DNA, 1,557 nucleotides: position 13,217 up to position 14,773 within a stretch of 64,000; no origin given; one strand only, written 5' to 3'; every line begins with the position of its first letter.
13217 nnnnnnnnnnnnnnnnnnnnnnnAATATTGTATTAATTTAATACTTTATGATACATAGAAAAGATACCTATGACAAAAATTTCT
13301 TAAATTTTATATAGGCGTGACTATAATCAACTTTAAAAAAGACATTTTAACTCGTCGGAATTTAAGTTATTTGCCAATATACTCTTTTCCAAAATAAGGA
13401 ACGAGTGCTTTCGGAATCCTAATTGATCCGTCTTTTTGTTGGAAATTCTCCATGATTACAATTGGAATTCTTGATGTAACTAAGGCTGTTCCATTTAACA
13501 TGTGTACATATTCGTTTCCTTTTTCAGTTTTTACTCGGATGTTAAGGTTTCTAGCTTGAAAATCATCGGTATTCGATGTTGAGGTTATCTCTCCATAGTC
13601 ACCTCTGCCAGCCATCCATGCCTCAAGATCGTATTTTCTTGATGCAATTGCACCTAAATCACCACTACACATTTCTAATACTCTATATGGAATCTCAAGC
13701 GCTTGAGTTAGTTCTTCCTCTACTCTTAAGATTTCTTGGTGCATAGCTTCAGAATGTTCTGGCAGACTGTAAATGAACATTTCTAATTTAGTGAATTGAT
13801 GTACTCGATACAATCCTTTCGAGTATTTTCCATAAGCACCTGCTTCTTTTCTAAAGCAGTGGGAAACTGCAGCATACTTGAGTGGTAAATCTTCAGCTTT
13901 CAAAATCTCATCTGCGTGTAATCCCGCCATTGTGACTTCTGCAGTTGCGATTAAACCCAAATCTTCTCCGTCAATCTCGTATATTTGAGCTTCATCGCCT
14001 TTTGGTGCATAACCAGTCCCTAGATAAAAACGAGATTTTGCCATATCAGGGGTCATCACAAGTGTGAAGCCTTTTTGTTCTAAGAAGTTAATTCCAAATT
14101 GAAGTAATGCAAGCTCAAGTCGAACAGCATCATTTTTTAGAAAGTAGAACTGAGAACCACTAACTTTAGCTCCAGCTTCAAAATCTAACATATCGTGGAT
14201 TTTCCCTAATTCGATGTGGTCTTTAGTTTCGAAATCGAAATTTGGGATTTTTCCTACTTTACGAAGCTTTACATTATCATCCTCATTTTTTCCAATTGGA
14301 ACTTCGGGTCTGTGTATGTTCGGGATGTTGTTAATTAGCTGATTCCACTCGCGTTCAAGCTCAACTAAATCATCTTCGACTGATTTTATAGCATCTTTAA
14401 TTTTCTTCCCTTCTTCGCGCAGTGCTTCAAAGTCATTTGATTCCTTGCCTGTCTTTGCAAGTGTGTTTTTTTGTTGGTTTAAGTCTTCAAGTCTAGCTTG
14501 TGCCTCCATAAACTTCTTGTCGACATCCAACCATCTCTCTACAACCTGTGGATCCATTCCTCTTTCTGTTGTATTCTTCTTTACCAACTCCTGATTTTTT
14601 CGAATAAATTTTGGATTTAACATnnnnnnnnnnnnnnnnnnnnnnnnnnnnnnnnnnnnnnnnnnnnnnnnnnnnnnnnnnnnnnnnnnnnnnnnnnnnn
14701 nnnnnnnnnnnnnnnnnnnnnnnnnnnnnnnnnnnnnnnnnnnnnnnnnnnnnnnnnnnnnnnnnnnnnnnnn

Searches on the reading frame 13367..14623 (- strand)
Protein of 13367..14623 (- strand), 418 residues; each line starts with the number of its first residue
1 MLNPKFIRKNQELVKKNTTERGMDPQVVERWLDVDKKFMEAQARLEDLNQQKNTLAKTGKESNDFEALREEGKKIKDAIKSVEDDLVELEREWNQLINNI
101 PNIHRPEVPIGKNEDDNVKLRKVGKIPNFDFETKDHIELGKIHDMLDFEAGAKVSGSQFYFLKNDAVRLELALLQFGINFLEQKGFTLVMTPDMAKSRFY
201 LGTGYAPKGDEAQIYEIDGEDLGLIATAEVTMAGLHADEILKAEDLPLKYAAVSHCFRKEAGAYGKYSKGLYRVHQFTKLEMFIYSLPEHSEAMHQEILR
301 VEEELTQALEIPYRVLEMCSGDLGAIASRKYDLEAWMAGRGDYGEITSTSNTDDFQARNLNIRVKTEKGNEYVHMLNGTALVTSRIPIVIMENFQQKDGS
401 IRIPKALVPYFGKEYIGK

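Call 6: search_protein_families(library=pfam, proteins=[window:13367-14623:-])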
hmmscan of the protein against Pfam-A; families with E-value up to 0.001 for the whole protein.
window:13367-14623:- (418 aa): 2 families
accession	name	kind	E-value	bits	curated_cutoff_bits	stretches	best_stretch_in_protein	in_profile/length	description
PF00587.30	tRNA-synt_2b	-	3.6e-34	118.8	29.3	1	219-393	8-178/179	tRNA synthetase class II core domain (G, H, P, S and T)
PF02403.27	Seryl_tRNA_N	-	1.1e-18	67.9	28.2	1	1-103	1-107/108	Seryl-tRNA synthetase N-terminal domain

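Call 10: find_related_loci(query=window:13367-14623:-, collection=genome_contigs, flank=3000)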
Query window:13367-14623:- (418 aa) in genome_contigs; peptide patterns used: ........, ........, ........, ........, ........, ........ (x = any residue, [..] = any of these).
599 stretches matched a pattern (row limit reached: there are more); 595 encode a relative of the query (tblastn E <= 1e-3); the best 80 are kept; 80 distinct loci.
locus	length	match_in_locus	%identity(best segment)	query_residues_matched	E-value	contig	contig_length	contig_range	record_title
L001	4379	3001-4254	93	1-418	0e+0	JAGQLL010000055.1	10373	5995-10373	MAG: Candidatus Dojkabacteria bacterium isolate HKST-UBA15 2011-04-20_1_(paired)_contig_456969, whole genome shotgun seq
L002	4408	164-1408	77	1-418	0e+0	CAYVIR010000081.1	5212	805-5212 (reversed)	MAG TPA_asm: uncultured Candidatus Saccharibacteria bacterium isolate SRP286056_co2_143 genome assembly, contig: NODE_27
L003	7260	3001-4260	66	1-418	0e+0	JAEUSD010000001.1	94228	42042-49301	MAG: Candidatus Doudnabacteria bacterium isolate new MAG-294 NODE_1_length_94228_cov_4.331149, whole genome shotgun sequ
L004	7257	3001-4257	61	1-418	0e+0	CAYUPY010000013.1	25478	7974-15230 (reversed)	MAG TPA_asm: uncultured Candidatus Saccharibacteria bacterium isolate SRP141376_co5_423 genome assembly, contig: NODE_45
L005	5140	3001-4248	63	1-412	2e-178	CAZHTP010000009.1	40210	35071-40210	MAG TPA_asm: uncultured Gammaproteobacteria bacterium isolate SRP192515_co2_50 genome assembly, contig: NODE_658_length_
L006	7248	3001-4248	61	1-412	4e-173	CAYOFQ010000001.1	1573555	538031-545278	MAG TPA_asm: uncultured Gammaproteobacteria bacterium isolate SRP342105_co1_162 genome assembly, contig: NODE_1_length_1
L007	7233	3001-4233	62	1-416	2e-170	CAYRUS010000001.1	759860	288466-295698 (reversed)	MAG TPA_asm: uncultured Gammaproteobacteria bacterium isolate SRP144015_co1_9 genome assembly, contig: NODE_2_length_759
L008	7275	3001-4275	61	7-418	4e-168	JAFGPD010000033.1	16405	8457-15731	MAG: Candidatus Woesebacteria bacterium isolate Zod_Metabat.670 k87_6023717, whole genome shotgun sequence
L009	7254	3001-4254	59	1-418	2e-165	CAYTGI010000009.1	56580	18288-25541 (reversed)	MAG TPA_asm: uncultured Candidatus Saccharibacteria bacterium isolate SRP141376_co3_398 genome assembly, contig: NODE_13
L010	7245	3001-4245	57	1-417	9e-159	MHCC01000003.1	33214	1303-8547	MAG: Candidatus Blackburnbacteria bacterium RIFCSPLOWO2_01_FULL_40_20 rifcsplowo2_01_scaffold_1764, whole genome shotgun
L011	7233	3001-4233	57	1-416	9e-157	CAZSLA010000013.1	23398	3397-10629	MAG TPA_asm: uncultured Gammaproteobacteria bacterium isolate binchicken_co60_48 genome assembly, contig: NODE_3127_leng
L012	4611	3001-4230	52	1-417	3e-149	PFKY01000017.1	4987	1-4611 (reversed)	MAG: Candidatus Wolfebacteria bacterium CG_4_10_14_0_8_um_filter_39_64 CG_4_10_14_0.8_um_filter_scaffold_35221_c, whole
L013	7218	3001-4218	55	1-411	1e-145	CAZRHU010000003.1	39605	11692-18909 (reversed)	MAG TPA_asm: uncultured Candidatus Saccharibacteria bacterium isolate binchicken_co17_436 genome assembly, contig: NODE_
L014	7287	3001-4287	50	1-418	2e-138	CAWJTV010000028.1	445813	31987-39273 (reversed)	MAG: uncultured Planctomycetota bacterium isolate MFD04463.bin.2.167 genome assembly, contig: contig_39739, whole genome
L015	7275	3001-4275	50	1-418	4e-138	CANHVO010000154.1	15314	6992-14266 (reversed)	MAG: Planctomycetaceae bacterium isolate RE-27jun17-92 genome assembly, contig: RE-27jun17-C2857, whole genome shotgun s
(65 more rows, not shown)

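Call 21: find_homologous_proteins(query=window:13367-14623:-, max_evalue=1e-100)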
Query window:13367-14623:- (418 aa): 6837 proteins with E <= 1e-100 among 8000 candidates; the best 120 are listed.
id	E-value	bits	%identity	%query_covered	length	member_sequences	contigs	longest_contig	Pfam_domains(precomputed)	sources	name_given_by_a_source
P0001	1.4e-278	941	100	100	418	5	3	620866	PF00587.31,PF02403.28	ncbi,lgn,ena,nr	ncbi:MAG TPA: serine--tRNA ligase [Candidatus Dojkabacteria bacterium]|nr:serine--tRNA ligase [Candi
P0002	5.5e-261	883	94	100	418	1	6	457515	PF00587.31,PF02403.28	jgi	jgi:seryl-tRNA synthetase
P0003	7.9e-261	883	93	100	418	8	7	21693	PF00587.31,PF02403.28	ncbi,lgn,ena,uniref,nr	ncbi:serine--tRNA ligase [Candidatus Dojkabacteria bacterium]|uniref:Serine--tRNA ligase n=1 Tax=Can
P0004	3.8e-248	841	89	100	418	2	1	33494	PF00587.31,PF02403.28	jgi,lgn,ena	jgi:seryl-tRNA synthetase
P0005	4.4e-224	762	80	100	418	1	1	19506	PF00587.31,PF02403.28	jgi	-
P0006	7.6e-223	758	79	100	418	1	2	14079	PF00587.31,PF02403.28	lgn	-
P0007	7.6e-217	738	77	100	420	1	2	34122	PF00587.31,PF02403.28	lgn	-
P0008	1.1e-216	738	78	100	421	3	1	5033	PF00587.31,PF02403.28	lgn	-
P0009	4.3e-216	736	77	100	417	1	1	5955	PF00587.31,PF02403.28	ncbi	-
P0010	2.5e-215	733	76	100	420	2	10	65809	PF00587.31,PF02403.28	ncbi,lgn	-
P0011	3.7e-214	729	77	100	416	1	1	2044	PF00587.31,PF02403.28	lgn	-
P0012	1.1e-212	724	77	100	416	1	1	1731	PF00587.31,PF02403.28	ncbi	-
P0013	1.7e-212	724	76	100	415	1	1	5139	PF00587.31,PF02403.28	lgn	-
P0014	2.1e-212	723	77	100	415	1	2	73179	PF00587.31,PF02403.28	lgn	-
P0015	2.4e-212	723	76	100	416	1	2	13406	PF00587.31,PF02403.28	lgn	-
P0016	3.9e-212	723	75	100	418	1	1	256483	PF00587.31,PF02403.28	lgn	-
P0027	2.5e-203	694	73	100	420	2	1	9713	PF00587.31,PF02403.28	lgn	-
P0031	7.2e-191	653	68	100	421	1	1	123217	PF00587.31,PF02403.28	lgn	-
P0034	3.3e-186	637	65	100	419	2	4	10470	PF00587.31,PF02403.28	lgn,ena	-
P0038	1.1e-184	632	65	100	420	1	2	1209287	PF00587.31,PF02403.28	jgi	jgi:seryl-tRNA synthetase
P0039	5.3e-184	630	67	100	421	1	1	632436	PF00587.31,PF02403.28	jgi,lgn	jgi:seryl-tRNA synthetase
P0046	3.2e-176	604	63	100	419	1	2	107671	PF00587.31,PF02403.28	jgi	jgi:seryl-tRNA synthetase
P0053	6.1e-175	600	61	100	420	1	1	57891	PF00587.31,PF02403.28,PF09789.15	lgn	-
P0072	4.6e-170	584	61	100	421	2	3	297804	PF00587.31,PF02403.28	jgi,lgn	jgi:seryl-tRNA synthetase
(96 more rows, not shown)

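Call 22: find_encoding_contigs(protein=P0004, flank=1500, max_places=2)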
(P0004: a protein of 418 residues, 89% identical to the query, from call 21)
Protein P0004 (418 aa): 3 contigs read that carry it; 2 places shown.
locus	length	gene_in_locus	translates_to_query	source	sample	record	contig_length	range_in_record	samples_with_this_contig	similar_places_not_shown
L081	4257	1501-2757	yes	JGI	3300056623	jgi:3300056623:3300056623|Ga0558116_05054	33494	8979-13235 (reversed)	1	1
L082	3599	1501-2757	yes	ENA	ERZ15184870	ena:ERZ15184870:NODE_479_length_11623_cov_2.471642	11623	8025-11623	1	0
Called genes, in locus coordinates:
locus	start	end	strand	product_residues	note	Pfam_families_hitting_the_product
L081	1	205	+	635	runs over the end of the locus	PF16177:ACAS_N, PF00501:AMP-binding, PF13193:AMP-binding_C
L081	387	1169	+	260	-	PF06560:GPI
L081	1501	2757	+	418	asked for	PF02403:Seryl_tRNA_N, PF00587:tRNA-synt_2b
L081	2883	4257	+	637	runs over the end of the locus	-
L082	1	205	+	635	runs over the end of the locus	PF16177:ACAS_N, PF00501:AMP-binding, PF13193:AMP-binding_C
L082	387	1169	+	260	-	PF06560:GPI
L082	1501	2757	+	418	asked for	PF02403:Seryl_tRNA_N, PF00587:tRNA-synt_2b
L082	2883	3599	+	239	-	?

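Call 23: find_encoding_contigs(protein=P0005, flank=1500, max_places=2)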
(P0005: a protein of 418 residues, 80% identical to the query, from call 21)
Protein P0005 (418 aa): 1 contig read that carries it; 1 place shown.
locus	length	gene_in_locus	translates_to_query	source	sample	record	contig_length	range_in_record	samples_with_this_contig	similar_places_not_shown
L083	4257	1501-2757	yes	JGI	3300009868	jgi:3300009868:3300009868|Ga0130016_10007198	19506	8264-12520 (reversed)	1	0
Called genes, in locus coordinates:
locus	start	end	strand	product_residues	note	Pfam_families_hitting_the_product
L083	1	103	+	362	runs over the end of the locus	PF00226:DnaJ, PF01556:DnaJ_C, PF00684:DnaJ_CXXCXGXG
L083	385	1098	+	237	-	PF06560:GPI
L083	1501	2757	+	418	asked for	PF02403:Seryl_tRNA_N, PF00587:tRNA-synt_2b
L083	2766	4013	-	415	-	-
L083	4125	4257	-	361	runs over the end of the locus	PF00814:TsaD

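Call 24: find_encoding_contigs(protein=P0010, flank=1500, max_places=3)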
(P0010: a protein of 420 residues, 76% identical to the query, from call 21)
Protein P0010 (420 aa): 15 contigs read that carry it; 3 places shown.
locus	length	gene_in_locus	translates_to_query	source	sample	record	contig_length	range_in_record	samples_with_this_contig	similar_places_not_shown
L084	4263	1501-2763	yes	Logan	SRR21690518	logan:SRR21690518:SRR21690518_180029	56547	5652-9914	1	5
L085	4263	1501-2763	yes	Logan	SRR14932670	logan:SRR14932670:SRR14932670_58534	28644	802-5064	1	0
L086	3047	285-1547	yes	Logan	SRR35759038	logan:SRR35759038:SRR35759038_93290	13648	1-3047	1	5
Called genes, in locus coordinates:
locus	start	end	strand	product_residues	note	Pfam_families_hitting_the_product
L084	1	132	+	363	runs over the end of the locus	PF00226:DnaJ, PF01556:DnaJ_C, PF00684:DnaJ_CXXCXGXG, PF15777:Anti-TRAP (faint)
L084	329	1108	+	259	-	PF06560:GPI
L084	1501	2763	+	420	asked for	PF02403:Seryl_tRNA_N, PF00587:tRNA-synt_2b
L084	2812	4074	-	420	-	-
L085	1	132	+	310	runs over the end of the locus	?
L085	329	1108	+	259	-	PF06560:GPI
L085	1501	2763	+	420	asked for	PF02403:Seryl_tRNA_N, PF00587:tRNA-synt_2b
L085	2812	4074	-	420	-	-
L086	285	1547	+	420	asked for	PF02403:Seryl_tRNA_N, PF00587:tRNA-synt_2b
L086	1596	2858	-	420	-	-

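Call 25: find_encoding_contigs(protein=P0016, flank=1500, max_places=2)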
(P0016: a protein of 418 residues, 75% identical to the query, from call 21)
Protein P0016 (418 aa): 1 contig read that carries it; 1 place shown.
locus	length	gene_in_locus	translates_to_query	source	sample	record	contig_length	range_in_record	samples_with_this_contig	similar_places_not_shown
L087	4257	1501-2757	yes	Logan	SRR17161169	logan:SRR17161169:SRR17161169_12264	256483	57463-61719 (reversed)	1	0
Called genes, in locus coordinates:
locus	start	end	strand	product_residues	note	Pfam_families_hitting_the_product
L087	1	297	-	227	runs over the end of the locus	-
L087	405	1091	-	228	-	-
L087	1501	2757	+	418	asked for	PF02403:Seryl_tRNA_N, PF00587:tRNA-synt_2b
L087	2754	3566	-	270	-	PF24038:DUF7347 (faint), PF00293:NUDIX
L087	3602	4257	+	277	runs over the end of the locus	PF01149:Fapy_DNA_glyco, PF06831:H2TH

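Call 26: find_encoding_contigs(protein=P0027, flank=1500, max_places=2)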
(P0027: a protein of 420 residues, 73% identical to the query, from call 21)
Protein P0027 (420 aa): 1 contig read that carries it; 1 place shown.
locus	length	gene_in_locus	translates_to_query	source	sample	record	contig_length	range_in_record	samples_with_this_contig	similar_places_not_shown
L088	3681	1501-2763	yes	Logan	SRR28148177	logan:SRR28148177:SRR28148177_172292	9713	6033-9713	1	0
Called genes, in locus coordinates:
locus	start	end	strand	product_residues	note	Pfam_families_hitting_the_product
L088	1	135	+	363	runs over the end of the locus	PF00226:DnaJ, PF01556:DnaJ_C, PF00684:DnaJ_CXXCXGXG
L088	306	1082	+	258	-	PF06560:GPI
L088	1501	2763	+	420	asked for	PF02403:Seryl_tRNA_N, PF00587:tRNA-synt_2b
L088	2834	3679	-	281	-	?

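Call 27: find_encoding_contigs(protein=P0031, flank=1500, max_places=2)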
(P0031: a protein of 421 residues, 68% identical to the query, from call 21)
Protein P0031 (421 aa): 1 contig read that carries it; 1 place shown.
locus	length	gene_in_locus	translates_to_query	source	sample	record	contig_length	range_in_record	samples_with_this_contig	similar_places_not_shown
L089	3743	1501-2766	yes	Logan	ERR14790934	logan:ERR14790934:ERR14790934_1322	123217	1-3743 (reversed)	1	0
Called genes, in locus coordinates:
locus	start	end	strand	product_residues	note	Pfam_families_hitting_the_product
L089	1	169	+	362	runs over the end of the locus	PF00226:DnaJ, PF01556:DnaJ_C, PF00684:DnaJ_CXXCXGXG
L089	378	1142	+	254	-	PF06560:GPI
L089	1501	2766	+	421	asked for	PF02403:Seryl_tRNA_N, PF00587:tRNA-synt_2b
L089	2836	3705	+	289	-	PF00248:Aldo_ket_red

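Call 28: find_encoding_contigs(protein=P0038, flank=1500, max_places=2)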
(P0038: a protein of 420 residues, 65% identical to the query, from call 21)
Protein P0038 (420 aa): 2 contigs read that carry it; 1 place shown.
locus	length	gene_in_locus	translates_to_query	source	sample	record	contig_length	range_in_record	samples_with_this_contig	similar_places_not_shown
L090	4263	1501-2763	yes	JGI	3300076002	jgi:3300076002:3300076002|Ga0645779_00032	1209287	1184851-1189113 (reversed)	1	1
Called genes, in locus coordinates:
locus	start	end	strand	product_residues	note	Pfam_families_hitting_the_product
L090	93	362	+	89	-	PF00312:Ribosomal_S15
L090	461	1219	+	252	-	PF06560:GPI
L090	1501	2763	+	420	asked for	PF02403:Seryl_tRNA_N, PF00587:tRNA-synt_2b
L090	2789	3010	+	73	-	PF04024:PspC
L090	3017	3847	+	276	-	PF01149:Fapy_DNA_glyco, PF06831:H2TH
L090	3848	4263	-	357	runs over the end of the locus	PF00814:TsaD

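Call 29: find_encoding_contigs(protein=P0046, flank=1500, max_places=2)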
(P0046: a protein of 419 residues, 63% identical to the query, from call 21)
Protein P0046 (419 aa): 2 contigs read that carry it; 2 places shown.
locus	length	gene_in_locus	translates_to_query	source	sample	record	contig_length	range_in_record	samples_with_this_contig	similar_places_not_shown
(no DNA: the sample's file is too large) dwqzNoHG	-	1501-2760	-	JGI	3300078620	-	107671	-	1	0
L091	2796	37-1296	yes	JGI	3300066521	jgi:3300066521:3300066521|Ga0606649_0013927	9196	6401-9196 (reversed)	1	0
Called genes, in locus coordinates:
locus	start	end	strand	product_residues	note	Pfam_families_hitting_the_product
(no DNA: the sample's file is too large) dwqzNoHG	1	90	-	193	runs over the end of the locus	PF09335:VTT_dom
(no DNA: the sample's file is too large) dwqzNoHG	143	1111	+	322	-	PF12844:HTH_19 (weak), PF13413:HTH_25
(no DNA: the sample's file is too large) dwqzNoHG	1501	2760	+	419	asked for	PF02403:Seryl_tRNA_N, PF00587:tRNA-synt_2b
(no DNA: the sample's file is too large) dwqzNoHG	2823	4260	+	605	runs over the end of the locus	PF00664:ABC_membrane (weak), PF02463:SMC_N (faint), PF00005:ABC_tran, PF13304:AAA_21 (faint)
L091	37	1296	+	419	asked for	PF02403:Seryl_tRNA_N, PF00587:tRNA-synt_2b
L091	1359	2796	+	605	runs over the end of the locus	PF00664:ABC_membrane (weak), PF02463:SMC_N (faint), PF00005:ABC_tran, PF13304:AAA_21 (faint)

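Call 40: find_encoding_contigs(protein=P0034, flank=1200, max_places=2)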
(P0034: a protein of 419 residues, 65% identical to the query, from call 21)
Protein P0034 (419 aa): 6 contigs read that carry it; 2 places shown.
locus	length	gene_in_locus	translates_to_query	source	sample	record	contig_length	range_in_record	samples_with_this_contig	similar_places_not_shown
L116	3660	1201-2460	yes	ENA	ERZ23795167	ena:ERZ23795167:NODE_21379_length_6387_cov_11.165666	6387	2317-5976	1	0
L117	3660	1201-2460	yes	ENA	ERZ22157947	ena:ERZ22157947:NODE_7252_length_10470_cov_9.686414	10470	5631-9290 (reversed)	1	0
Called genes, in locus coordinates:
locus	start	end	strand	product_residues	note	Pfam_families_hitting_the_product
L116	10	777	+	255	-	PF06560:GPI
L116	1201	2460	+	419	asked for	PF02403:Seryl_tRNA_N, PF00587:tRNA-synt_2b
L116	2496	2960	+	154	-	-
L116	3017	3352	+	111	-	-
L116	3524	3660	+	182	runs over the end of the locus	?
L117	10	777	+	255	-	PF06560:GPI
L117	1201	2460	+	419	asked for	PF02403:Seryl_tRNA_N, PF00587:tRNA-synt_2b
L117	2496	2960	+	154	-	-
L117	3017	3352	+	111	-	-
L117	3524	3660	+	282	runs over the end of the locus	PF00248:Aldo_ket_red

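Call 41: find_encoding_contigs(protein=P0039, flank=1200, max_places=1)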
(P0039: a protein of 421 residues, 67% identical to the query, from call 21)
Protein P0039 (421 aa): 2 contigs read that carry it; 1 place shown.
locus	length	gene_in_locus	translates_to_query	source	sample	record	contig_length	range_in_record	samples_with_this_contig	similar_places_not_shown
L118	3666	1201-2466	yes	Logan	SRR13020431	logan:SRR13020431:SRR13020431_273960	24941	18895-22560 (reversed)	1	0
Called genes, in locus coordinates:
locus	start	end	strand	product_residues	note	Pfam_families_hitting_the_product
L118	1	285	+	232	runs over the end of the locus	PF11611:DUF4352 (weak)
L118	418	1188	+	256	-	-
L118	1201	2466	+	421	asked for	PF02403:Seryl_tRNA_N, PF00587:tRNA-synt_2b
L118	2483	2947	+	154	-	PF02600:DsbB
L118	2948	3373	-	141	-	PF00072:Response_reg (weak)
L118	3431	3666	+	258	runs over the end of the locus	PF09992:NAGPA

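Call 42: find_encoding_contigs(protein=P0053, flank=1200, max_places=1)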
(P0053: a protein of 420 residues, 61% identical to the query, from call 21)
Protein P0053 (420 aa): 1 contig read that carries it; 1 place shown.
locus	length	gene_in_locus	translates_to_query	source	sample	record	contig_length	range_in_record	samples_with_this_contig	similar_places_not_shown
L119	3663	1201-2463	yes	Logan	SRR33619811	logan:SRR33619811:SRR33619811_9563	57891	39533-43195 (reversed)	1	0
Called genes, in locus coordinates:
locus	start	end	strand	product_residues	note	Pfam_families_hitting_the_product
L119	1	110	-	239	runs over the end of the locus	-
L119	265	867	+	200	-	-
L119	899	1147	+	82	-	-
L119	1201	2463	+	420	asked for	PF02403:Seryl_tRNA_N, PF09789:CC149 (faint), PF00587:tRNA-synt_2b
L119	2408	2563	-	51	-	-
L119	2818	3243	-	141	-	PF03449:GreA_GreB_N, PF01272:GreA_GreB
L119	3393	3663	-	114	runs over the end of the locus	PF00453:Ribosomal_L20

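Call 43: find_encoding_contigs(protein=P0072, flank=1200, max_places=2)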
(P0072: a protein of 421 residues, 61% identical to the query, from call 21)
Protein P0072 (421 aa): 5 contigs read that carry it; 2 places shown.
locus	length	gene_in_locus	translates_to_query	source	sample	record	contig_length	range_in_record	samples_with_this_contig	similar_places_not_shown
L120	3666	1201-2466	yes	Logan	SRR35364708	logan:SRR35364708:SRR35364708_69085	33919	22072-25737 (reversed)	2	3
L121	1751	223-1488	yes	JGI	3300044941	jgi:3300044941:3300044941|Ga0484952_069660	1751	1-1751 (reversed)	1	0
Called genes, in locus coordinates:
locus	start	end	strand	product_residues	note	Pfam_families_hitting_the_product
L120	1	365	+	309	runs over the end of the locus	PF13489:Methyltransf_23 (faint), PF13847:Methyltransf_31, PF08241:Methyltransf_11 (faint), PF08242:Methyltransf_12 (weak), PF13649:Methyltransf_25 (weak)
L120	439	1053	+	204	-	PF05014:Nuc_deoxyrib_tr (weak)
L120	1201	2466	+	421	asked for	PF02403:Seryl_tRNA_N, PF00587:tRNA-synt_2b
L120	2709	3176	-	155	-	PF03449:GreA_GreB_N, PF01272:GreA_GreB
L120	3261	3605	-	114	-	PF00453:Ribosomal_L20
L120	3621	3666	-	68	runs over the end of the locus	PF01632:Ribosomal_L35p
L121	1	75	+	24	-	?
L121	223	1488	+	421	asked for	PF02403:Seryl_tRNA_N, PF00587:tRNA-synt_2b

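Call 73: list_cluster_members(proteins=[P0001])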
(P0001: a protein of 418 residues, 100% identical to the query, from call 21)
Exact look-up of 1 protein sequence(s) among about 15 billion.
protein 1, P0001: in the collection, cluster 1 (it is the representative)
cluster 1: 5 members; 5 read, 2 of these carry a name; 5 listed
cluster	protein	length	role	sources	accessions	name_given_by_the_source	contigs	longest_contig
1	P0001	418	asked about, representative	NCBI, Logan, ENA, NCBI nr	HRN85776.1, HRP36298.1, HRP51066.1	MAG TPA: serine--tRNA ligase [Candidatus Dojkabacteria bacterium] | serine--tRNA ligase [Candidatus Dojkabacteria bacterium]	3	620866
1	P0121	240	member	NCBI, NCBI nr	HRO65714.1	MAG TPA: serine--tRNA ligase, partial [Candidatus Dojkabacteria bacterium] | serine--tRNA ligase [Candidatus Dojkabacteria bacterium]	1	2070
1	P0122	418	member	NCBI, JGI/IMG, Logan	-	-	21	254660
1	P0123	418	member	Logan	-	-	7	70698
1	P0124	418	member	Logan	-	-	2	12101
